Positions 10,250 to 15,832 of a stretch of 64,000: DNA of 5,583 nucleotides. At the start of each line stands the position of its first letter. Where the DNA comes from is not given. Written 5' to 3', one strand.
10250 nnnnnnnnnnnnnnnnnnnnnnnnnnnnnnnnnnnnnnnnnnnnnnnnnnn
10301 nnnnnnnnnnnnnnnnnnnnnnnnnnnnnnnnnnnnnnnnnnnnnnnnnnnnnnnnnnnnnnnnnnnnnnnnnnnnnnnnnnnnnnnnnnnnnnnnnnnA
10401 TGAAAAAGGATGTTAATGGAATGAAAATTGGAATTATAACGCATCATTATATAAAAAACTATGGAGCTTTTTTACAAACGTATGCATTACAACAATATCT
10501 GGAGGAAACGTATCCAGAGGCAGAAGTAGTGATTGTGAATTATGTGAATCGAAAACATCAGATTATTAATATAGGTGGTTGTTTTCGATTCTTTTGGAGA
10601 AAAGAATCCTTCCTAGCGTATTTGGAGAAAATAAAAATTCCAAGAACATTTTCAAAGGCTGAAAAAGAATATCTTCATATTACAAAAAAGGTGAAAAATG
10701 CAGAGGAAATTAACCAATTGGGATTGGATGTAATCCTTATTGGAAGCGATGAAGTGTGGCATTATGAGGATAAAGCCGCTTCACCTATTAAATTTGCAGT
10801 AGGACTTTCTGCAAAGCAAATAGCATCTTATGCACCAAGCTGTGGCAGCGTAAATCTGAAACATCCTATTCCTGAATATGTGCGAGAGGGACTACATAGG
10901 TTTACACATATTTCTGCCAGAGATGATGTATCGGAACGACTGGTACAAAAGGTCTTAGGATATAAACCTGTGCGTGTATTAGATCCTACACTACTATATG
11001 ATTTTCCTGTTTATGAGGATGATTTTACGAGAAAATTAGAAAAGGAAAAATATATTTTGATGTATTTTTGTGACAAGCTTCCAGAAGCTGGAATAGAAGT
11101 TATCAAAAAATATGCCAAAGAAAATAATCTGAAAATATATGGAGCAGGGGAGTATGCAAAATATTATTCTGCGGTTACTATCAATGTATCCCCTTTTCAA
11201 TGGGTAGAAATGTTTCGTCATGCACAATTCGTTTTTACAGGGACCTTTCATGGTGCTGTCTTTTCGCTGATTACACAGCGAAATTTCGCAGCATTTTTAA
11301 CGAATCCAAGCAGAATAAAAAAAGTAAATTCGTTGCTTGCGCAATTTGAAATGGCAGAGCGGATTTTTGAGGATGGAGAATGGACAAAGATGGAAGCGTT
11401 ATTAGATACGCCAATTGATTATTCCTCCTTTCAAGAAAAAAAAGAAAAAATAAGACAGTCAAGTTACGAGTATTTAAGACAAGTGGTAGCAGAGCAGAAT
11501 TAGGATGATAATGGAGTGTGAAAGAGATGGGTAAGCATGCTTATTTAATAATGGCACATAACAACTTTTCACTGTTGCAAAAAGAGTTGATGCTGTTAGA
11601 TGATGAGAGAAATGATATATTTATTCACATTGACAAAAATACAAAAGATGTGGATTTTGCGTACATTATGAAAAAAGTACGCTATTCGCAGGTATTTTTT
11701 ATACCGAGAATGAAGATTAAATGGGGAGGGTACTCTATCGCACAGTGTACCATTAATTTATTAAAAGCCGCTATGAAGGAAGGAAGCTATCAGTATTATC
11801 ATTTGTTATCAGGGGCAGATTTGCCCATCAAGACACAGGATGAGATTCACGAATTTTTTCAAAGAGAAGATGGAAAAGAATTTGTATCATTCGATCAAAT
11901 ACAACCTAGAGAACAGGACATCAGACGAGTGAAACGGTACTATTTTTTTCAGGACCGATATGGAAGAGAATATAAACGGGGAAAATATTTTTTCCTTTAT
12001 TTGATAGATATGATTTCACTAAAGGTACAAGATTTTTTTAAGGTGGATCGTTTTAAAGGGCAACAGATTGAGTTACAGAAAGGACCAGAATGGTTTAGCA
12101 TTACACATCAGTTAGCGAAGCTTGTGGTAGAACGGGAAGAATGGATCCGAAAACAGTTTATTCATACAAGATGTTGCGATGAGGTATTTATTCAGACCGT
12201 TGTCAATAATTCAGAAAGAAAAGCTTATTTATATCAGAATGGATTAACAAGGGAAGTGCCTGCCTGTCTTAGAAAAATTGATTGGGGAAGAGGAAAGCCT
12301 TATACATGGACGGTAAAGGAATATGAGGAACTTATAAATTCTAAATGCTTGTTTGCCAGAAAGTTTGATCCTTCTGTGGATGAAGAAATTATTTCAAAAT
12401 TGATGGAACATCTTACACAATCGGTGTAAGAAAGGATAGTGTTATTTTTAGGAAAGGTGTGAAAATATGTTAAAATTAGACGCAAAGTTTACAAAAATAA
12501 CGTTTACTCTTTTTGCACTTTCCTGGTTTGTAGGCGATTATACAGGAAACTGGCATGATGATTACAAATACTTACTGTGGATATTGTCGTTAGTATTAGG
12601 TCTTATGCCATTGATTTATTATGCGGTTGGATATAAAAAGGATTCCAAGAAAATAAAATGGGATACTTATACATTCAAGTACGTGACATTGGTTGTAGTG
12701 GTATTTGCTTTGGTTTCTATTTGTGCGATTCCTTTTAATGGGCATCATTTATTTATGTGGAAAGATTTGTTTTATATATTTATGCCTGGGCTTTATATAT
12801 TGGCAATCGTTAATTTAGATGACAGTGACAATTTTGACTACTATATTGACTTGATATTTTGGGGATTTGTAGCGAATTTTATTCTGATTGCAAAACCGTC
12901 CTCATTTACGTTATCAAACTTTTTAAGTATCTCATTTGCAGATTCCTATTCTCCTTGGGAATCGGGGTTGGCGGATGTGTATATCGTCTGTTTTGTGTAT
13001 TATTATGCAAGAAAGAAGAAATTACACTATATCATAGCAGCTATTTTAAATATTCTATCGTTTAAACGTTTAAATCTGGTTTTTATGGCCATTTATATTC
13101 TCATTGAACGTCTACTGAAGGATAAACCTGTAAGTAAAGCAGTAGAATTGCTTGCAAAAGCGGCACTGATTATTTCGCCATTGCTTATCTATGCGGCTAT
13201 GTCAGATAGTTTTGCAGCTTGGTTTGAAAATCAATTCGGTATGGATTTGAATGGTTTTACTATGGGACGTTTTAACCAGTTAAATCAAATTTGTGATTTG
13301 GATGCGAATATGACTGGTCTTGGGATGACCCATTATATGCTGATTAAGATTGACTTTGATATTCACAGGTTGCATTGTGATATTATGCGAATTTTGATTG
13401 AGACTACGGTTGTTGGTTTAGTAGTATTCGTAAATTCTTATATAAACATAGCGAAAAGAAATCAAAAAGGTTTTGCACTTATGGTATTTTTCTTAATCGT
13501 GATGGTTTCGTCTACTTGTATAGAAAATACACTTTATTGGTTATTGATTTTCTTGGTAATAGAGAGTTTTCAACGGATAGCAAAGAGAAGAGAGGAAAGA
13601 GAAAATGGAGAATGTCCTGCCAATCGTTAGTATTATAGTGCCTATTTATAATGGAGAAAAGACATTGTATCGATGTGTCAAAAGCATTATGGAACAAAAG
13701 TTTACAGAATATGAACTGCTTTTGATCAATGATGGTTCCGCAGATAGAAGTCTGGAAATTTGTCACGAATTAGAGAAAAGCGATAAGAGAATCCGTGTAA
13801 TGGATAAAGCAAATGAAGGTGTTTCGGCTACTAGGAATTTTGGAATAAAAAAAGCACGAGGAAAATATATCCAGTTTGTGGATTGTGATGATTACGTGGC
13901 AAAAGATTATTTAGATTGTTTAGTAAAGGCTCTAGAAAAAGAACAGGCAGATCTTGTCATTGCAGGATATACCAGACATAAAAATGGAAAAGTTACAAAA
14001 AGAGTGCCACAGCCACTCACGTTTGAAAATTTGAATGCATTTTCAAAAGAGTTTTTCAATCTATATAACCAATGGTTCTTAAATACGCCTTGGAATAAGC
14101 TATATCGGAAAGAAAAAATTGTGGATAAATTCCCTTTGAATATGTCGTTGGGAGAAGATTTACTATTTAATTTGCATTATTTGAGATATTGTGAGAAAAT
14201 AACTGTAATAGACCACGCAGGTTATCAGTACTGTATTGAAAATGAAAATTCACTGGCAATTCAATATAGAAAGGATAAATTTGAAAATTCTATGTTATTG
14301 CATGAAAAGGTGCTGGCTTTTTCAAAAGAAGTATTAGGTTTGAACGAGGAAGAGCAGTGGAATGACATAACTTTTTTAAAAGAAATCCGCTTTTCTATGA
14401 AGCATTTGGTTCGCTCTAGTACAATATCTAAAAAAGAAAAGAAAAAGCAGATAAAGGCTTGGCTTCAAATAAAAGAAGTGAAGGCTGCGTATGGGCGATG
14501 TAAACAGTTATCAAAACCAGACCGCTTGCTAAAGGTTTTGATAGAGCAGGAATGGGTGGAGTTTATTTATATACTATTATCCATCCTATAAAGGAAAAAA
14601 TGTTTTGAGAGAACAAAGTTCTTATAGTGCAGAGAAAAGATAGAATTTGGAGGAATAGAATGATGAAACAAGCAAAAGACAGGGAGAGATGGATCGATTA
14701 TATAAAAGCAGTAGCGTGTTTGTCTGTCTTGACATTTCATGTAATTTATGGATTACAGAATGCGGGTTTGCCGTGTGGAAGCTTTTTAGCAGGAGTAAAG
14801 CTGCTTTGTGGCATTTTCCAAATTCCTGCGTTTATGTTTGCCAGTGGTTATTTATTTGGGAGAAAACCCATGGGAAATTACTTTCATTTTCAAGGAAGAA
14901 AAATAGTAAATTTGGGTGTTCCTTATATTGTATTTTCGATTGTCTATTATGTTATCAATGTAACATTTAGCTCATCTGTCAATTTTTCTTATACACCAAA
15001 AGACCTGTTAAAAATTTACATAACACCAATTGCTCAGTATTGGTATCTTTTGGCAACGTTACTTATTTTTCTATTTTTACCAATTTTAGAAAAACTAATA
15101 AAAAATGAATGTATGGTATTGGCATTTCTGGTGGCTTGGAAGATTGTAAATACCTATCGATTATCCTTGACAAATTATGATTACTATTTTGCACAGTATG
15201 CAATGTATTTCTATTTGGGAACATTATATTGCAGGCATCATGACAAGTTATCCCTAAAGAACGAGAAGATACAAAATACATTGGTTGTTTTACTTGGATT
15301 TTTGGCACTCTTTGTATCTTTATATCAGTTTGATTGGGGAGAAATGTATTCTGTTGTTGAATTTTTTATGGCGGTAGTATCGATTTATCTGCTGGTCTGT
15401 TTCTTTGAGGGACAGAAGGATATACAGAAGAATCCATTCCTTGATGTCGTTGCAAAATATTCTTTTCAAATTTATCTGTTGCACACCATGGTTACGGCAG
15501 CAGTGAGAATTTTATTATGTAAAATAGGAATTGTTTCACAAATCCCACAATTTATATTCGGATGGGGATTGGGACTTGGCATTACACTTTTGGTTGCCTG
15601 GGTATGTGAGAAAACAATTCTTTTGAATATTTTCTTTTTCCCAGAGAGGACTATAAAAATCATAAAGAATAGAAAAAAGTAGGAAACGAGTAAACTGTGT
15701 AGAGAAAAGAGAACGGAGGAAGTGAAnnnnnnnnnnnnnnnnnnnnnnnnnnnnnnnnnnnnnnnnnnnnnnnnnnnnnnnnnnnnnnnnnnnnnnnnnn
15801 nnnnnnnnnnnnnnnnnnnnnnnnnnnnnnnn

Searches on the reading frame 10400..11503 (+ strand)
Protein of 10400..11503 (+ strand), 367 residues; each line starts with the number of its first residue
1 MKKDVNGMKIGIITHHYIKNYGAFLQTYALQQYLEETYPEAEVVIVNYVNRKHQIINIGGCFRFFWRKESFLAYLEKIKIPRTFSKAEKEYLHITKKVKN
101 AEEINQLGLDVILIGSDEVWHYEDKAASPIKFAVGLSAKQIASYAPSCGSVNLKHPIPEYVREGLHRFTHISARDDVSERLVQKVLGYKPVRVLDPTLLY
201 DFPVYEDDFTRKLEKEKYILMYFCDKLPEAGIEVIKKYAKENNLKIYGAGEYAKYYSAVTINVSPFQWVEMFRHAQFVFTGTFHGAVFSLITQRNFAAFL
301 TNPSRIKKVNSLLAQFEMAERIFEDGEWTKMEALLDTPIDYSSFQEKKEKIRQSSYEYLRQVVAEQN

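Call 34: search_protein_families(library=pfam, proteins=[window:10400-11503:+], max_evalue=0.00001)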
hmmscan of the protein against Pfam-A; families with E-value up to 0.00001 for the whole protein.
window:10400-11503:+ (367 aa): 1 family
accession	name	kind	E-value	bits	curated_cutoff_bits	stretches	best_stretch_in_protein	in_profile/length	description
PF04230.19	PS_pyruv_trans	-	1.3e-31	111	25.3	1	20-299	1-276/280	Polysaccharide pyruvyl transferase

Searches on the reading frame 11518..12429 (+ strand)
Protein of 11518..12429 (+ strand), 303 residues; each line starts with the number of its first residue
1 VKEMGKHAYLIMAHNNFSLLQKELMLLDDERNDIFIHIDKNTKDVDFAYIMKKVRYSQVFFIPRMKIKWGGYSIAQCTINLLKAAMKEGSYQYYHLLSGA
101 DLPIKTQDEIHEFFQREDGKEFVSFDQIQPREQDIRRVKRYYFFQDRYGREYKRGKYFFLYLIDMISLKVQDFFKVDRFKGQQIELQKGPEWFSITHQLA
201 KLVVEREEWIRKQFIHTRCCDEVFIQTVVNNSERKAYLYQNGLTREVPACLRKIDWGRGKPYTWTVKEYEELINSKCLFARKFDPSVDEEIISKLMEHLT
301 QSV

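Call 34: search_protein_families(library=pfam, proteins=[window:11518-12429:+], max_evalue=0.00001)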
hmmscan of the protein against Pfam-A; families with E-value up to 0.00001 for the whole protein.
window:11518-12429:+ (303 aa): 1 family
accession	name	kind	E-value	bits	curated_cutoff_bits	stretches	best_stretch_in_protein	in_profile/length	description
PF02485.27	Branch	-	4.9e-26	92.2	23.4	1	8-265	2-235/250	Core-2/I-Branching enzyme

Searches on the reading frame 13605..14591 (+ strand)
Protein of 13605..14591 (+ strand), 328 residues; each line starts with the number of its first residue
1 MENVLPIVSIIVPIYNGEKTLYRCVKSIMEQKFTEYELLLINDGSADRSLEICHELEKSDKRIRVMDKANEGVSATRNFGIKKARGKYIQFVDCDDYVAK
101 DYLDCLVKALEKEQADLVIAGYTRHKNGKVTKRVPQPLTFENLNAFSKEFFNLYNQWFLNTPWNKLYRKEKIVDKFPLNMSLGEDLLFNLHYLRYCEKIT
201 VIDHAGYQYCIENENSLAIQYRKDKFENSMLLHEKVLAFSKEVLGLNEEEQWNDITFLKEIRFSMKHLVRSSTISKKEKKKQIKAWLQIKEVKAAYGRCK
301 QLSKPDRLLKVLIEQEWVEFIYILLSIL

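Call 34: search_protein_families(library=pfam, proteins=[window:13605-14591:+], max_evalue=0.00001)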
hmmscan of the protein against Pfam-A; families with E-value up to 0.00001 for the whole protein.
window:13605-14591:+ (328 aa): 3 families
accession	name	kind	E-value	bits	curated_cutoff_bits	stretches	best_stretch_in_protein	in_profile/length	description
PF00535.33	Glycos_transf_2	-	3.1e-38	131.8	23.3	1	9-171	1-163/168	Glycosyl transferase family 2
PF10111.15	Glyco_tranf_2_2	-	1.5e-13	51.3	27.3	1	9-109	1-105/276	Glycosyltransferase like family 2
PF13641.12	Glyco_tranf_2_3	-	2.4e-09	38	27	1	8-131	3-131/230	Glycosyltransferase like family 2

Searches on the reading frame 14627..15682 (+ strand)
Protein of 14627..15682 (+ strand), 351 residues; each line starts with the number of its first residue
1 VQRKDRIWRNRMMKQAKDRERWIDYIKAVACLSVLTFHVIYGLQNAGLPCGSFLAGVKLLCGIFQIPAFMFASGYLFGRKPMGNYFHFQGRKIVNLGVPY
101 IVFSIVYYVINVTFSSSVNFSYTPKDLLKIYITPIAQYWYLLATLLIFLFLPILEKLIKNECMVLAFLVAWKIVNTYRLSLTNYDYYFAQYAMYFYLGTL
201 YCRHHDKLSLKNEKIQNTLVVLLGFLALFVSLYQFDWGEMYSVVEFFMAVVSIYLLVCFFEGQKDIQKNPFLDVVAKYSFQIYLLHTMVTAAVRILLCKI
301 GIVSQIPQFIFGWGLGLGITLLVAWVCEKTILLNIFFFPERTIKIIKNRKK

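Call 34: search_protein_families(library=pfam, proteins=[window:14627-15682:+], max_evalue=0.00001)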
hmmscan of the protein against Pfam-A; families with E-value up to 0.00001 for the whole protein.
window:14627-15682:+ (351 aa): 1 family
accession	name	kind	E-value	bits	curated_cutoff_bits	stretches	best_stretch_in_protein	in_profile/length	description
PF01757.29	Acyl_transf_3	-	7e-31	107.9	31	1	21-327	2-324/326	Acyltransferase domain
